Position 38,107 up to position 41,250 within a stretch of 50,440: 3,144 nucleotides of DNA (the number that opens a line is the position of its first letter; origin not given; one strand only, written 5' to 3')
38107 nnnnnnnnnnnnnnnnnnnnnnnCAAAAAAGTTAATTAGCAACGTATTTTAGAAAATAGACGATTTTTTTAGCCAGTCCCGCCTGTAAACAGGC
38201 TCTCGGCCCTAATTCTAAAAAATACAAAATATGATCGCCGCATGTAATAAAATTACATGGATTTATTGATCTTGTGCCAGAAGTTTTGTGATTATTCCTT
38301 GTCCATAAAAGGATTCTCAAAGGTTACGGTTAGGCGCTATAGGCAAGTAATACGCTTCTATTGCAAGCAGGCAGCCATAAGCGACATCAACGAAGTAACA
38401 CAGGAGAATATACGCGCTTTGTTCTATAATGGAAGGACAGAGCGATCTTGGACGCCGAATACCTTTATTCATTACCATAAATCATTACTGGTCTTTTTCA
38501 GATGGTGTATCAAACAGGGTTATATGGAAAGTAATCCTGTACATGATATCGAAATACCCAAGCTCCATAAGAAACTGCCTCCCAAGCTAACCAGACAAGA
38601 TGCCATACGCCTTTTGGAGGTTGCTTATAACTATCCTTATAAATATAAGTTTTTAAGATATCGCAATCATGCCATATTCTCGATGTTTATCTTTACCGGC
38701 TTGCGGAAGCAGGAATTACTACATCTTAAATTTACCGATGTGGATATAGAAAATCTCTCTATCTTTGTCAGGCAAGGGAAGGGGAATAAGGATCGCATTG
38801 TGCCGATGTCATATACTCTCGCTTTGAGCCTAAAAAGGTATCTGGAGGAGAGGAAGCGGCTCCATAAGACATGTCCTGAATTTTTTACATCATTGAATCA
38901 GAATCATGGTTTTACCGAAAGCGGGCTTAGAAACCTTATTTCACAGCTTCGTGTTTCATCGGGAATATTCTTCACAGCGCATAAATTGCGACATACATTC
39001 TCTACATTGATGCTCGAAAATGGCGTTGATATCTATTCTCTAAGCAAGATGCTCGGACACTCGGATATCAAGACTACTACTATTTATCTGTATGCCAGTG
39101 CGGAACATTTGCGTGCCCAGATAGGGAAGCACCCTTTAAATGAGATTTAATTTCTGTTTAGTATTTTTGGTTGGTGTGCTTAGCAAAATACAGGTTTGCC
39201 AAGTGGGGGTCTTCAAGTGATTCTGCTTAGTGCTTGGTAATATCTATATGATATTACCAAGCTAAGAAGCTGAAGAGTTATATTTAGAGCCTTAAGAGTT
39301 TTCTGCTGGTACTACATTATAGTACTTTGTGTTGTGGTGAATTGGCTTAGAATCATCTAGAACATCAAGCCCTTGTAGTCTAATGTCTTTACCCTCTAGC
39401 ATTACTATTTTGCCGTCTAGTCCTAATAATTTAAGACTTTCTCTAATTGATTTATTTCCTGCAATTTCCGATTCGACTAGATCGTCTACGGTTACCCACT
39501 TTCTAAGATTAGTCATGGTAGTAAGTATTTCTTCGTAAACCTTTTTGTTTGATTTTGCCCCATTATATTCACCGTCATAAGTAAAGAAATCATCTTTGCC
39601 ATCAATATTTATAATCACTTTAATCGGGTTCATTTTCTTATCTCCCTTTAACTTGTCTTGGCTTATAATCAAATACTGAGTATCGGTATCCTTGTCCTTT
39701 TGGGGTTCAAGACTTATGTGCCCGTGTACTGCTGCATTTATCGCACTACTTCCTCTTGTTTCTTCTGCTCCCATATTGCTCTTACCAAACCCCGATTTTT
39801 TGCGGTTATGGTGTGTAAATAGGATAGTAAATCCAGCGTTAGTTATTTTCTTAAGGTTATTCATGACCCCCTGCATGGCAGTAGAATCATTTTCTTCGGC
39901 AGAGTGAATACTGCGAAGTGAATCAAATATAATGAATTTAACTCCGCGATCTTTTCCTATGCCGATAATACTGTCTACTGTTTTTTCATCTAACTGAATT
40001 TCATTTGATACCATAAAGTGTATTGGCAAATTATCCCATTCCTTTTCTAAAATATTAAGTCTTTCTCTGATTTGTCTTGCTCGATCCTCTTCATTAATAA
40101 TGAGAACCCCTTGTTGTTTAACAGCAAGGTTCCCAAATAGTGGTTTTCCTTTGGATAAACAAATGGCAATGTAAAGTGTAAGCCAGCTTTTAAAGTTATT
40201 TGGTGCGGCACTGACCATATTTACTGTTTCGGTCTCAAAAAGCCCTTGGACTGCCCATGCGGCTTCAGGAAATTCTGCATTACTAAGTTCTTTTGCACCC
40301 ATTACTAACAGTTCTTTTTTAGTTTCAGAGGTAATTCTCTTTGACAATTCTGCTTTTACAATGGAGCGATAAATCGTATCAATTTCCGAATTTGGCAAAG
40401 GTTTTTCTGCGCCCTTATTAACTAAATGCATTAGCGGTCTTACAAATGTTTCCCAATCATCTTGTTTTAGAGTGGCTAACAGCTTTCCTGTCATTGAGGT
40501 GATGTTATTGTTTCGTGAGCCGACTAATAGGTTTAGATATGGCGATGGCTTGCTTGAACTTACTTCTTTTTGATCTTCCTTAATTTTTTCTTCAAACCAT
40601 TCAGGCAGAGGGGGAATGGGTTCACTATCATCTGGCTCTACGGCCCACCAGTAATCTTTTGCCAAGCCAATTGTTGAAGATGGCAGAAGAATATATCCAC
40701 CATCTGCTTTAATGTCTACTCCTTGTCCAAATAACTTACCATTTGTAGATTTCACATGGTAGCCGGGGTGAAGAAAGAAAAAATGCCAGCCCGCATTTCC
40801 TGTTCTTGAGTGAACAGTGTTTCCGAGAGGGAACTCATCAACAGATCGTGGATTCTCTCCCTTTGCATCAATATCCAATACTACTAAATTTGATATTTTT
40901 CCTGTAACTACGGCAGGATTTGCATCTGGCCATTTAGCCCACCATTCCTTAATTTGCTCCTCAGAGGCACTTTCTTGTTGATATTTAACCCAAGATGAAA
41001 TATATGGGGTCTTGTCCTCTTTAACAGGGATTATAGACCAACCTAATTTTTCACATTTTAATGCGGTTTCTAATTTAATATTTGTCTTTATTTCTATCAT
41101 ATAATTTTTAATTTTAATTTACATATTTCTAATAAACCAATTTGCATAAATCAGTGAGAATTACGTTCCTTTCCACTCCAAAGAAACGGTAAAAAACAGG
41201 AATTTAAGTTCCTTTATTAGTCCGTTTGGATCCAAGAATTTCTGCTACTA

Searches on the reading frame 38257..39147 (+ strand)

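Call 87: search_protein_families(library=pfam, proteins=[window:38257-39147:+], max_evalue=0.001)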
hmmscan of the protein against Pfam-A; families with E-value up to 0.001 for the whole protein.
window:38257-39147:+ (297 aa): 4 families
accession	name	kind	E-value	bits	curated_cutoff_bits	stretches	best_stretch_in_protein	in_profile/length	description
PF00589.27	Phage_integrase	-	1.8e-31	109.7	27.1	1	112-282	4-170/172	Phage integrase family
PF13495.12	Phage_int_SAM_4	-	3e-05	24.8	27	1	15-88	9-82/85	Phage integrase, N-terminal SAM-like domain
PF02899.23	Phage_int_SAM_1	-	0.00019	22.1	22.3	0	9-86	3-81/83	Phage integrase, N-terminal SAM-like domain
PF13102.12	Phage_int_SAM_5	-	0.00082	20.1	22.3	0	5-96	4-94/98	Phage integrase SAM-like domain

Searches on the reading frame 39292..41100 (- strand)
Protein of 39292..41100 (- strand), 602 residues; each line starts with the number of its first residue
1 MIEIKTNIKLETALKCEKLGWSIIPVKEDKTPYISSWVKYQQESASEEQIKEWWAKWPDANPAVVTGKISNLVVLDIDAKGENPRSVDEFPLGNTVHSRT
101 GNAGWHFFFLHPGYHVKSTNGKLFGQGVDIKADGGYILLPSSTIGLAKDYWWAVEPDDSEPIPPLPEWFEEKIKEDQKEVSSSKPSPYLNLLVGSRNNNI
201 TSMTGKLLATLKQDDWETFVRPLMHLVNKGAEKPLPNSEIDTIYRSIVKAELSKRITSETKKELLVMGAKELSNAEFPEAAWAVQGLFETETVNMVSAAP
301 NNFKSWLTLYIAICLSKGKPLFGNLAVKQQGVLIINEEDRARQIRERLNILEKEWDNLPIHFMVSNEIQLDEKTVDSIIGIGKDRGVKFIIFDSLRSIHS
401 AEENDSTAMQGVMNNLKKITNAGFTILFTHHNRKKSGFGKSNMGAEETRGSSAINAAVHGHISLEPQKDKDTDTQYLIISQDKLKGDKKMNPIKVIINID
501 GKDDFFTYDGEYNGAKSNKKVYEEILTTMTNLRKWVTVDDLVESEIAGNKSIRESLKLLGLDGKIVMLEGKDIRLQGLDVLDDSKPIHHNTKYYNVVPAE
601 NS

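Call 87: search_protein_families(library=pfam, proteins=[window:39292-41100:-], max_evalue=0.001)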
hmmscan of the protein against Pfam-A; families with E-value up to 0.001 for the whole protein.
window:39292-41100:- (602 aa): 3 families
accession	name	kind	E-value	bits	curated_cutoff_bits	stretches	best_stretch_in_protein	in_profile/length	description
PF09250.16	Prim-Pol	-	9.2e-30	104.6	22.8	1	14-168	2-158/158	Bifunctional DNA primase/polymerase, N-terminal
PF13481.12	AAA_25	-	1.4e-27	97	27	1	273-436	15-194/195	AAA domain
PF08708.16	PriCT_1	-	2.9e-05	24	21.1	1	194-251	11-65/67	Primase C terminal 1 (PriCT-1)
